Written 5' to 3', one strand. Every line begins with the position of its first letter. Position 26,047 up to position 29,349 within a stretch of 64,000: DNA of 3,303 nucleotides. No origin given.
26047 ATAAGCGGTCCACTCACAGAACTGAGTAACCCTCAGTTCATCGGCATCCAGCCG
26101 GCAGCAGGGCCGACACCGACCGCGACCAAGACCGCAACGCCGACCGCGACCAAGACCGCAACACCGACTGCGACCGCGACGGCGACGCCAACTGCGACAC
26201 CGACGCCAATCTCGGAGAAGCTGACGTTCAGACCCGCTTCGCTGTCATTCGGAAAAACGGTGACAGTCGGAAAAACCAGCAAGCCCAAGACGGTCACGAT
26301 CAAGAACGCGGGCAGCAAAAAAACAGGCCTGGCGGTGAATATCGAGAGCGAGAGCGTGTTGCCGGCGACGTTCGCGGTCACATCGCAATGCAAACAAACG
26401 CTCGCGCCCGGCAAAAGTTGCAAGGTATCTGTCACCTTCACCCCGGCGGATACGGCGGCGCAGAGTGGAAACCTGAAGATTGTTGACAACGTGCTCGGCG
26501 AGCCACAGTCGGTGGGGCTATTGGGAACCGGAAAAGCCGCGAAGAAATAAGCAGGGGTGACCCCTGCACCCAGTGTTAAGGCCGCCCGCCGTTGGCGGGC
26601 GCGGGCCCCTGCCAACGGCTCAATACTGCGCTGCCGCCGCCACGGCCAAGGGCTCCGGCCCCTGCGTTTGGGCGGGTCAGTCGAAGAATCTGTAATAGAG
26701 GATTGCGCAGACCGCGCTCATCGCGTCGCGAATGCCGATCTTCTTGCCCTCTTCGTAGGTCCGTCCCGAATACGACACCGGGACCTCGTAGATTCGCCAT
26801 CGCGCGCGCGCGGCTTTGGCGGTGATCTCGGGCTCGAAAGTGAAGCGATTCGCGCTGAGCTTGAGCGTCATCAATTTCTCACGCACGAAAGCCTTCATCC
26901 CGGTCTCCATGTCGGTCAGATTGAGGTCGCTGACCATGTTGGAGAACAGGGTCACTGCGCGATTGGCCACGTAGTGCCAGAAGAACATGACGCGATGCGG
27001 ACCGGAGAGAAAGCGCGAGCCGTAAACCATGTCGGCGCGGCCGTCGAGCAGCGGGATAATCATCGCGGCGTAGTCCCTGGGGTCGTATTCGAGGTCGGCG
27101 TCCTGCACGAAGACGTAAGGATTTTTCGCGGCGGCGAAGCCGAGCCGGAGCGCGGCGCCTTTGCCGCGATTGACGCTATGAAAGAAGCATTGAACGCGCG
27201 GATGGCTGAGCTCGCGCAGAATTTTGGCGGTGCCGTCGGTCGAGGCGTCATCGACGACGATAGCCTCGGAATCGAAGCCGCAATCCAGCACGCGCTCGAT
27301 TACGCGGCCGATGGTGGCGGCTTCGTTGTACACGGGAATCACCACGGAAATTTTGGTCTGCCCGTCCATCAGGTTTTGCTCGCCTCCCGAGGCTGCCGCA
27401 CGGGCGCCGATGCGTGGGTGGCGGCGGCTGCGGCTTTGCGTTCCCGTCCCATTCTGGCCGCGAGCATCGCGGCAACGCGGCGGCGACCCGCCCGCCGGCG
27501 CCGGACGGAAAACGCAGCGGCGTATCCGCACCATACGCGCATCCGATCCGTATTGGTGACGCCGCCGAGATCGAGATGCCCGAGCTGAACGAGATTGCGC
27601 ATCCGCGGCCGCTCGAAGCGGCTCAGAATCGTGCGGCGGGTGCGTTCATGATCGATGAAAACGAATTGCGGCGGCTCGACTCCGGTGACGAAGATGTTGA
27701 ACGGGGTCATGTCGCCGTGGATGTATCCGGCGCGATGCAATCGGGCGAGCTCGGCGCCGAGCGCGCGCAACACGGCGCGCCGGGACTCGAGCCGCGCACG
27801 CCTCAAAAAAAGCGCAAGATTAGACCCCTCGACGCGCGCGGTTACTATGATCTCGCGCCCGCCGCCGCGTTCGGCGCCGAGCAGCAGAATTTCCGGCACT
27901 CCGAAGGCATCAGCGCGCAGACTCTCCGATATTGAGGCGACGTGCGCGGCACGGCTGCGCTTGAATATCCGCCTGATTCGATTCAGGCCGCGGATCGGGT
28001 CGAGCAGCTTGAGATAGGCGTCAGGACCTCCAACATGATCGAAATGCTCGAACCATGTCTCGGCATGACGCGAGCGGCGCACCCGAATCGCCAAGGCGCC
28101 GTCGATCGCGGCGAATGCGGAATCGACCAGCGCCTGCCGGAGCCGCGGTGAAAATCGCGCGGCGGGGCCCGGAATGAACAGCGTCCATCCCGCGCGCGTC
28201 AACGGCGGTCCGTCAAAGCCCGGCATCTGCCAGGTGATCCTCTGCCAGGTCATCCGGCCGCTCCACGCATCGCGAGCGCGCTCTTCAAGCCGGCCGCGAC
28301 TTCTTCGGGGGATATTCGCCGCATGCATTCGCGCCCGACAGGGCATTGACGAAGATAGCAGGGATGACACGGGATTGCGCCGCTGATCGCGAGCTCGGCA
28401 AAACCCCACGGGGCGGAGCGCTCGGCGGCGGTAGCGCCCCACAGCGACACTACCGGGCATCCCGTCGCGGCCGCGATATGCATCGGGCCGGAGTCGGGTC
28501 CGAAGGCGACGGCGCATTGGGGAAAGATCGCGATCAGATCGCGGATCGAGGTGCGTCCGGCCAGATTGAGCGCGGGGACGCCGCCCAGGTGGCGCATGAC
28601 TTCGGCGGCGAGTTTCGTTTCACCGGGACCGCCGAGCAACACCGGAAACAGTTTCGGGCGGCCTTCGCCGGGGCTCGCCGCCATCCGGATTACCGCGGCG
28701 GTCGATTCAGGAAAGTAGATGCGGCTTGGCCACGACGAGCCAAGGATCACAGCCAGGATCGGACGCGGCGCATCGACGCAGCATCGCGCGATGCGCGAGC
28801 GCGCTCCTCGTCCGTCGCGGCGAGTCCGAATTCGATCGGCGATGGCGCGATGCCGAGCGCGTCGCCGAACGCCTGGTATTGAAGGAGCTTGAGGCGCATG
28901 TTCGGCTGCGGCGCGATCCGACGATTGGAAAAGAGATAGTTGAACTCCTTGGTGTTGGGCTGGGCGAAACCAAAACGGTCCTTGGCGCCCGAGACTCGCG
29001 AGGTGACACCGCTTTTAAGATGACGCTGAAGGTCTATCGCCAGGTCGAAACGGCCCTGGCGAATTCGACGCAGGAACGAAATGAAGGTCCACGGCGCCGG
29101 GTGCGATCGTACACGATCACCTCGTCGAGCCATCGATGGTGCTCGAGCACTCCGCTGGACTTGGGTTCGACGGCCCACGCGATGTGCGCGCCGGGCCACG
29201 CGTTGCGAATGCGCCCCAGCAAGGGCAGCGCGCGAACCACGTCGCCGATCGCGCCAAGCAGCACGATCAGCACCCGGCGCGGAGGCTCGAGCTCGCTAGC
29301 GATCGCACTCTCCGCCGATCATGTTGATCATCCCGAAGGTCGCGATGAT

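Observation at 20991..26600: Divergent pair of about 870-aa secreted proteins with unrelated heads but the same linker and C-terminal module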

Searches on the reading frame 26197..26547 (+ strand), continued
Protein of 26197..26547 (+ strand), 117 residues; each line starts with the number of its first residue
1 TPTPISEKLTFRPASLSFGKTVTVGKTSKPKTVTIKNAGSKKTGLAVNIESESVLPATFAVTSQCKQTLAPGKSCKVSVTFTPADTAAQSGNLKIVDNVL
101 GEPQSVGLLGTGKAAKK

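Call 36: fold_search(model_id=the predicted structure, library=pdb)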
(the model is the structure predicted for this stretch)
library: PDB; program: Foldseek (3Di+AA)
matches with E <= 10: 1824; with E <= 0.001: 32
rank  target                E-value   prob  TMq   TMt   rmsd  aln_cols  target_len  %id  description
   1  7som_J                7.2e-06  1.00  0.72  0.14   3.2       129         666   22  Ciliary C2 central pair apparatus isolated from Chlamydomonas reinhardtii (released 2022-04-13)
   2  7sqc_T3               2.4e-05  1.00  0.75  0.28   2.1       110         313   21  Ciliary C1 central pair apparatus isolated from Chlamydomonas reinhardtii (released 2022-04-13)
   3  9ijj_E                2.9e-05  1.00  0.74  0.19   2.1       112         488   20  In situ structure of the central apparatus in mouse sperm axoneme. (released 2025-06-04)
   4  2e6j_MODEL_1_A        3.5e-05  1.00  0.72  0.72   2.7       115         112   17  Solution structure of the C-terminal PapD-like domain from human HYDIN protein (released 2007-07-03)
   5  7sqc_T0               4.3e-05  1.00  0.69  0.16   3.7       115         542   23  Ciliary C1 central pair apparatus isolated from Chlamydomonas reinhardtii (released 2022-04-13)
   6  7sqc_T1               5.5e-05  1.00  0.75  0.16   2.1       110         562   21  Ciliary C1 central pair apparatus isolated from Chlamydomonas reinhardtii (released 2022-04-13)
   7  9fh8_H                5.5e-05  1.00  0.66  0.29   3.4       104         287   25  Crystal structure of the SPD-2 domain of Apis dorsata CEP192 (released 2025-03-26)
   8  7ptb                  6.1e-05  1.00  0.75  0.28   2.6       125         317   18  Crystal structure of the SPD-2 domain of human CEP192 (released 2022-04-06)
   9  7sqc_F1               6.4e-05  1.00  0.71  0.18   2.3       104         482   32  Ciliary C1 central pair apparatus isolated from Chlamydomonas reinhardtii (released 2022-04-13)
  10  8jmw_A                7.4e-05  1.00  0.67  0.17   4.0       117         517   16  Fibril form of serine peptidase Vpr (released 2023-12-06)
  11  6fvi                  7.8e-05  1.00  0.70  0.57   3.3       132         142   20  ASH / PapD-like domain of human CEP192 (PapD-like domain 7) (released 2019-03-20)
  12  4lk4                  7.8e-05  1.00  0.66  0.25   3.2       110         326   19  Structure of Vibrio cholerae VesB protease (released 2014-02-05)
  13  7sqc_O1               8.2e-05  1.00  0.74  0.14   2.6       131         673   22  Ciliary C1 central pair apparatus isolated from Chlamydomonas reinhardtii (released 2022-04-13)
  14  7sqc_F0               1.1e-04  1.00  0.72  0.28   2.2       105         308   31  Ciliary C1 central pair apparatus isolated from Chlamydomonas reinhardtii (released 2022-04-13)
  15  9ijj_L                1.1e-04  1.00  0.65  0.34   4.2       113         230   17  In situ structure of the central apparatus in mouse sperm axoneme. (released 2025-06-04)
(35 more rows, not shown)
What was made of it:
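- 26209..26547 (+): C-terminal module of B: choice-of-anchor D / ASH Ig-like beta-sandwich, net charge +10, pI 10.0, 15 Lys. It ends in ............. Foldseek matches HYDIN, CEP192, VesB and VesC (call 36).
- On Choice-of-anchor D domain (NF012200): Foldseek gives 32 PDB matches at E up to 1e-3, mostly ASH/PapD-like Ig domains, including HYDIN, CEP192, VesB and VesC (call 36).
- On Type II secretion substrates with an Ig-fold secretion signal (VesB type): 6BQM matches at TMq 0.63 (call 36).
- It matches HYDIN, CEP192 and the VesB (4LK4) and VesC (6BQM) Ig-folds at TMq 0.63-0.75 (call 36).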

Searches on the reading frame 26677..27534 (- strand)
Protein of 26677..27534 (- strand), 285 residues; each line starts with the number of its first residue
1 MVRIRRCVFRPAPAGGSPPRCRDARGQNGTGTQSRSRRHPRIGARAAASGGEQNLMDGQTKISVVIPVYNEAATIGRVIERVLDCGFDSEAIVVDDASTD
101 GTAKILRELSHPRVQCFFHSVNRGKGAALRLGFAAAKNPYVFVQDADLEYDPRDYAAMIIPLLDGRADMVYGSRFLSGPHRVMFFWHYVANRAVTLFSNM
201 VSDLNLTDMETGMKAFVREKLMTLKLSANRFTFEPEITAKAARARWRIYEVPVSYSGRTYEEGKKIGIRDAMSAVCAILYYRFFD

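Call 32: search_protein_families(library=pfam, proteins=[window:26677-27534:-], max_evalue=0.00001)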
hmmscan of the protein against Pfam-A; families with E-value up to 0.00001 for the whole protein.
window:26677-27534:- (285 aa): 2 families
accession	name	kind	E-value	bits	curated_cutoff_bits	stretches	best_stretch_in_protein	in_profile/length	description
PF00535.33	Glycos_transf_2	-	9.2e-32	110.7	23.3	1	63-219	1-162/168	Glycosyl transferase family 2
PF13641.12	Glyco_tranf_2_3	-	2.5e-09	37.9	27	1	62-254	3-207/230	Glycosyltransferase like family 2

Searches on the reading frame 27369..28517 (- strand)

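Call 32: search_protein_families(library=pfam, proteins=[window:27369-28517:-], max_evalue=0.00001)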
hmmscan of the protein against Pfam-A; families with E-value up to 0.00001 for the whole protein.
window:27369-28517:- (382 aa): 1 family
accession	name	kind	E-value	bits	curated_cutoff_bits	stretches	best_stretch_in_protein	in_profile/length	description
PF06293.20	Kdo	-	3.9e-11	43.2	21.3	1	182-327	50-202/207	Lipopolysaccharide kinase (Kdo/WaaP) family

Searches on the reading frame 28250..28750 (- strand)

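Call 32: search_protein_families(library=pfam, proteins=[window:28250-28750:-], max_evalue=0.00001)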
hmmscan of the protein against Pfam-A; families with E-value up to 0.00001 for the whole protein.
window:28250-28750:- (166 aa): 1 family
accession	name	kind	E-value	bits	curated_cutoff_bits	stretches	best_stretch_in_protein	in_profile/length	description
PF01075.23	Glyco_transf_9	-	1.6e-17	64.1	22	1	38-138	142-243/247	Glycosyltransferase family 9 (heptosyltransferase)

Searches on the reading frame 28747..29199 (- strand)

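Call 32: search_protein_families(library=pfam, proteins=[window:28747-29199:-], max_evalue=0.00001)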
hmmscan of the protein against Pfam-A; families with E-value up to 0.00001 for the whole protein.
window:28747-29199:- (150 aa): 1 family
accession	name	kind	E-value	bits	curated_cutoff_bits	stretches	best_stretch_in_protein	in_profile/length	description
PF01075.23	Glyco_transf_9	-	1e-07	32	22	1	41-141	3-102/247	Glycosyltransferase family 9 (heptosyltransferase)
